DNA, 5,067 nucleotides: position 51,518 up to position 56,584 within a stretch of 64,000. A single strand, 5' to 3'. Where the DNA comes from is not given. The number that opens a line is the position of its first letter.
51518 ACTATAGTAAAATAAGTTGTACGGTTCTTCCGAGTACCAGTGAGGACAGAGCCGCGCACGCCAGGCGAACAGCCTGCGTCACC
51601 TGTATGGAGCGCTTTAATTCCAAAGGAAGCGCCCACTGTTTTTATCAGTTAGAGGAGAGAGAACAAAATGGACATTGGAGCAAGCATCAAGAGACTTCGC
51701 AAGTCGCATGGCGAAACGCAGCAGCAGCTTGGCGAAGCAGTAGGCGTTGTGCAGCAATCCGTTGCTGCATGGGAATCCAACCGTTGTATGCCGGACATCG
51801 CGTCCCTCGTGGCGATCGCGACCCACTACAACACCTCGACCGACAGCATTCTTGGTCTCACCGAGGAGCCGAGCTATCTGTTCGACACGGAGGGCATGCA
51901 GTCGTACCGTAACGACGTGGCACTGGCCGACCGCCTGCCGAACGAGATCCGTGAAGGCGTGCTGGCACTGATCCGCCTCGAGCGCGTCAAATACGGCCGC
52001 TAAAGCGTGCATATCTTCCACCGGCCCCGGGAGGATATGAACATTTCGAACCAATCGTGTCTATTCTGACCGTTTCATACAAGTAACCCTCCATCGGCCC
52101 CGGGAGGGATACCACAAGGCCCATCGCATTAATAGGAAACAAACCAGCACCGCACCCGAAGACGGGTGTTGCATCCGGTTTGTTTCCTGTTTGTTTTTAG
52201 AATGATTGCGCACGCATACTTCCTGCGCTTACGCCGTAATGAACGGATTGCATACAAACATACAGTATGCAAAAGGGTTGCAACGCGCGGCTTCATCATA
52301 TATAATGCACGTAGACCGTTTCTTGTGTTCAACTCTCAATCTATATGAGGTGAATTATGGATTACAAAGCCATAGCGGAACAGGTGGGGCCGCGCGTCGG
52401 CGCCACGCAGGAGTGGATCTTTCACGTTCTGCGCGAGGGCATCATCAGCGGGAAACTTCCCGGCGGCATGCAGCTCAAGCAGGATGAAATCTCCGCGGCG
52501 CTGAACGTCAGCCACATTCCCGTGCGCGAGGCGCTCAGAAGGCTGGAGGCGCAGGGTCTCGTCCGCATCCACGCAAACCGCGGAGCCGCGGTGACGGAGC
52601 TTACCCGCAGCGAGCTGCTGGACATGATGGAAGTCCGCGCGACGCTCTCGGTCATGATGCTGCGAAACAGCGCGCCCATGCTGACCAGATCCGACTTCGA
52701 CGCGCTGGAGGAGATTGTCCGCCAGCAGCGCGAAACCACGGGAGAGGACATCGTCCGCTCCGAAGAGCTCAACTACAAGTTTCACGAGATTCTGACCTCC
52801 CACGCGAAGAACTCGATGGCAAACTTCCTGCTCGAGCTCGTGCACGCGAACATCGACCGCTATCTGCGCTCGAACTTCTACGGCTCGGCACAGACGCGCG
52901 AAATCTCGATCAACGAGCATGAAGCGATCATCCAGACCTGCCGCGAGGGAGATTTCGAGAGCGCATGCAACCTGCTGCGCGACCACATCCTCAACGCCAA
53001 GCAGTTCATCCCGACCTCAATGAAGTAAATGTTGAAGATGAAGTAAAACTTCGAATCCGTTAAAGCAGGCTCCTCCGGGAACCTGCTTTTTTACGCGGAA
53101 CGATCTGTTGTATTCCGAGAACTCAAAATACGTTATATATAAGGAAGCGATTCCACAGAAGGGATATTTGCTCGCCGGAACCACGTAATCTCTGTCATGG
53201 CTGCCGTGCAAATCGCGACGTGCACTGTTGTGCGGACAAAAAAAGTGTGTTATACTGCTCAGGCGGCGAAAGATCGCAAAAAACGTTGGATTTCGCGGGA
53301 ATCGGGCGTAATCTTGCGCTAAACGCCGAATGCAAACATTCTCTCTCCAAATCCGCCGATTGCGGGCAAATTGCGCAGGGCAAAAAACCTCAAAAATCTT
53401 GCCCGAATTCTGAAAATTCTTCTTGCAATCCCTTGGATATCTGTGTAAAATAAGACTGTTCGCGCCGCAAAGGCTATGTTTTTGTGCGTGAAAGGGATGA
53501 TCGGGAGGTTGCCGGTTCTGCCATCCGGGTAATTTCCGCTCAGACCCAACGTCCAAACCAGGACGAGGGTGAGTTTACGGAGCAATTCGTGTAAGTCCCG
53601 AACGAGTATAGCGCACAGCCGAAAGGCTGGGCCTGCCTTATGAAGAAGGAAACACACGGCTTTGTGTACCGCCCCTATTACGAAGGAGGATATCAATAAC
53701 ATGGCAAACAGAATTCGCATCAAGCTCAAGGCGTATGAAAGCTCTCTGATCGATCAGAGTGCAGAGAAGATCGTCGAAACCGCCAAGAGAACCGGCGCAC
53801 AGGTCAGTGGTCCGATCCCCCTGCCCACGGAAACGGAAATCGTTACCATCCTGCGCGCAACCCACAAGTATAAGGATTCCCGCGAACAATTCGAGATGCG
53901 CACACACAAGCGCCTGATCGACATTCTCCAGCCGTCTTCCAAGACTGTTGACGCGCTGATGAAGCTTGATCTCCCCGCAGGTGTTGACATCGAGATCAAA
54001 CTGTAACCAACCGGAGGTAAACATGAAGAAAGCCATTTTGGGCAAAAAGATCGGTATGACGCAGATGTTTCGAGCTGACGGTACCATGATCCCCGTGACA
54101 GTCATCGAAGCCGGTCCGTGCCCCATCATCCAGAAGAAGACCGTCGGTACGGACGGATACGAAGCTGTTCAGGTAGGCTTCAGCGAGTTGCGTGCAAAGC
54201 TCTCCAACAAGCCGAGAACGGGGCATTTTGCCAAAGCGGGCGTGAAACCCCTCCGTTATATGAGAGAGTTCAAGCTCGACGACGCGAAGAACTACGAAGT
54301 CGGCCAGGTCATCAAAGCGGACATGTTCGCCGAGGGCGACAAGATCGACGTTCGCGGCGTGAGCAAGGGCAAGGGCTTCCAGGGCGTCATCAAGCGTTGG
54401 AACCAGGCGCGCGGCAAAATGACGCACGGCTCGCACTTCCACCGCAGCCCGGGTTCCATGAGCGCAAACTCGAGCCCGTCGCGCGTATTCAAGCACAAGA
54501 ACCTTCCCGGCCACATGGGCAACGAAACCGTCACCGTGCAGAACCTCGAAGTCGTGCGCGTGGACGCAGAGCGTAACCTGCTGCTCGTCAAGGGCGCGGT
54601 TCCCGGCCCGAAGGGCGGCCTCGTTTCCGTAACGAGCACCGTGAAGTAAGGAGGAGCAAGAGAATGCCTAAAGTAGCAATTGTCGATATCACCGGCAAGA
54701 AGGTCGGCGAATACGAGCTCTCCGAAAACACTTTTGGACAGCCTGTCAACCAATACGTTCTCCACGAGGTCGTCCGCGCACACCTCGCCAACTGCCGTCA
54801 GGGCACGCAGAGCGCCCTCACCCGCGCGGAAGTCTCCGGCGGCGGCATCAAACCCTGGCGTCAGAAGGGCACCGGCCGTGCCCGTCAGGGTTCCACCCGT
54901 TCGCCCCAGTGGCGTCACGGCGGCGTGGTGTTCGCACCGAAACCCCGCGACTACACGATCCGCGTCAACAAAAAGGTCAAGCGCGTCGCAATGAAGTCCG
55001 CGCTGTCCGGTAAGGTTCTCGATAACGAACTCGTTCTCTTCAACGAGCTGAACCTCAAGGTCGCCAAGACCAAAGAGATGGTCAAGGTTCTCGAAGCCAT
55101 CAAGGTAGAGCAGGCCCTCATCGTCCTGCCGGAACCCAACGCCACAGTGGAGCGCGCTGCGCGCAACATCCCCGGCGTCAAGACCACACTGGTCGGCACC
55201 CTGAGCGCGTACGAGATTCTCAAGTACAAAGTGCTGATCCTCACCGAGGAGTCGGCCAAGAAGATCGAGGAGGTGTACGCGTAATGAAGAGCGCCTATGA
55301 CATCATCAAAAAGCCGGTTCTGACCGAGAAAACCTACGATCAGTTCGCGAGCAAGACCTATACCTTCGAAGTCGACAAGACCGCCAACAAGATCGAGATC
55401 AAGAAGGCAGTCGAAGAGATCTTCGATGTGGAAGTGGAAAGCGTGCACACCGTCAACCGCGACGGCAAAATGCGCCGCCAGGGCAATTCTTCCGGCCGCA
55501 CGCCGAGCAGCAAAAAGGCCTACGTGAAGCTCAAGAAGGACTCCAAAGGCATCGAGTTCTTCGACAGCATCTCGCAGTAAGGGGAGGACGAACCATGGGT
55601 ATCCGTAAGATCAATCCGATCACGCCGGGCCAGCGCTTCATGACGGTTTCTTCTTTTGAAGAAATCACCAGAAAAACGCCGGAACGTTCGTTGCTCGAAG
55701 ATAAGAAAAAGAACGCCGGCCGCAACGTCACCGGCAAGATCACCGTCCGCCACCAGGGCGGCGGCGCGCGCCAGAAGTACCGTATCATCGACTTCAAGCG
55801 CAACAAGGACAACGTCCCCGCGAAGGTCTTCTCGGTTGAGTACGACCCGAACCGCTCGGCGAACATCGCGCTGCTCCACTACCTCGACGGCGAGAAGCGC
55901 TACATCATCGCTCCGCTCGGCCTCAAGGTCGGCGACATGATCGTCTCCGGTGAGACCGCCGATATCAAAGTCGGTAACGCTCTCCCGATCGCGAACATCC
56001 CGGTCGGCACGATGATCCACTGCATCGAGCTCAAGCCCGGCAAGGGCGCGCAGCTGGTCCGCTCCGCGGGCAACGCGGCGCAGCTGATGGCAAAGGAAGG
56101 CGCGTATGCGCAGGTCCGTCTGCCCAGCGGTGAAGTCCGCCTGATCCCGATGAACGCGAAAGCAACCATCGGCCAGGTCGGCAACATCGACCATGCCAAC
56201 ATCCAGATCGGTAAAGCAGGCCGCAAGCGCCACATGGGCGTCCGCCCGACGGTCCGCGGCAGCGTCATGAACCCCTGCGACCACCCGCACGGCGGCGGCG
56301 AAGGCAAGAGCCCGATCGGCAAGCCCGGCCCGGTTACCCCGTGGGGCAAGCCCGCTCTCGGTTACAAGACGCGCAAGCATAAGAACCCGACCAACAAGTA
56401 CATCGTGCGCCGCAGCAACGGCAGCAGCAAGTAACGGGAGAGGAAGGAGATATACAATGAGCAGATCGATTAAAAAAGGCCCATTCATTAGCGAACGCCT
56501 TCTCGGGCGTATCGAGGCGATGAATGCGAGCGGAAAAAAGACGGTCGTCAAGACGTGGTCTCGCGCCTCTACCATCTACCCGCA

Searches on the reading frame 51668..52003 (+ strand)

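Call 62: search_protein_families(library=pfam, proteins=[window:51668-52003:+], max_evalue=0.001)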
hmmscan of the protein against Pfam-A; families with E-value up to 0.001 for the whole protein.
window:51668-52003:+ (111 aa): 3 families
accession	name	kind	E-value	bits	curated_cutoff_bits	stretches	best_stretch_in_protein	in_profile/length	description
PF01381.28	HTH_3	-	3.3e-09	37.1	23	1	7-59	1-53/55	Helix-turn-helix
PF13560.12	HTH_31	-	6.1e-07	30.1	27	1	3-59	2-59/64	Helix-turn-helix domain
PF12844.13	HTH_19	-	0.00012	22.4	30.2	1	4-62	1-59/64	Helix-turn-helix domain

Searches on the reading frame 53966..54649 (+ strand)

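Call 62: search_protein_families(library=pfam, proteins=[window:53966-54649:+], max_evalue=0.001)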
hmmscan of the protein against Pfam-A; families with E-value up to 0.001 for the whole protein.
window:53966-54649:+ (227 aa): 1 family
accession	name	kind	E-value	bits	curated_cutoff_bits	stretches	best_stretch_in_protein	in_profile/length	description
PF00297.29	Ribosomal_L3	-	7.7e-17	61.8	22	1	104-201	195-290/369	Ribosomal protein L3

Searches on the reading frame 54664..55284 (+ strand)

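Call 62: search_protein_families(library=pfam, proteins=[window:54664-55284:+], max_evalue=0.001)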
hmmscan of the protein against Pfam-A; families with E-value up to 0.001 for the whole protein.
window:54664-55284:+ (206 aa): 1 family
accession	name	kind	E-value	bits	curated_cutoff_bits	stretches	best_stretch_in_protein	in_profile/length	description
PF00573.27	Ribosomal_L4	-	4.7e-69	232.3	25.8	1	18-203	2-189/190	Ribosomal protein L4/L1 family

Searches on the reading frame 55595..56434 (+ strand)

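Call 62: search_protein_families(library=pfam, proteins=[window:55595-56434:+], max_evalue=0.001)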
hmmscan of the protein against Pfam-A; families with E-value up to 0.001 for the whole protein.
window:55595-56434:+ (279 aa): 2 families
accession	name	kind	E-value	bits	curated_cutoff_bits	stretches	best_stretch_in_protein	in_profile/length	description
PF03947.24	Ribosomal_L2_C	-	1.6e-55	187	33.7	1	125-251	1-126/126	Ribosomal Proteins L2, C-terminal domain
PF00181.30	Ribosomal_L2_N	-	1e-36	125.2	23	1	42-118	1-77/77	Ribosomal Proteins L2, RNA binding N-terminal domain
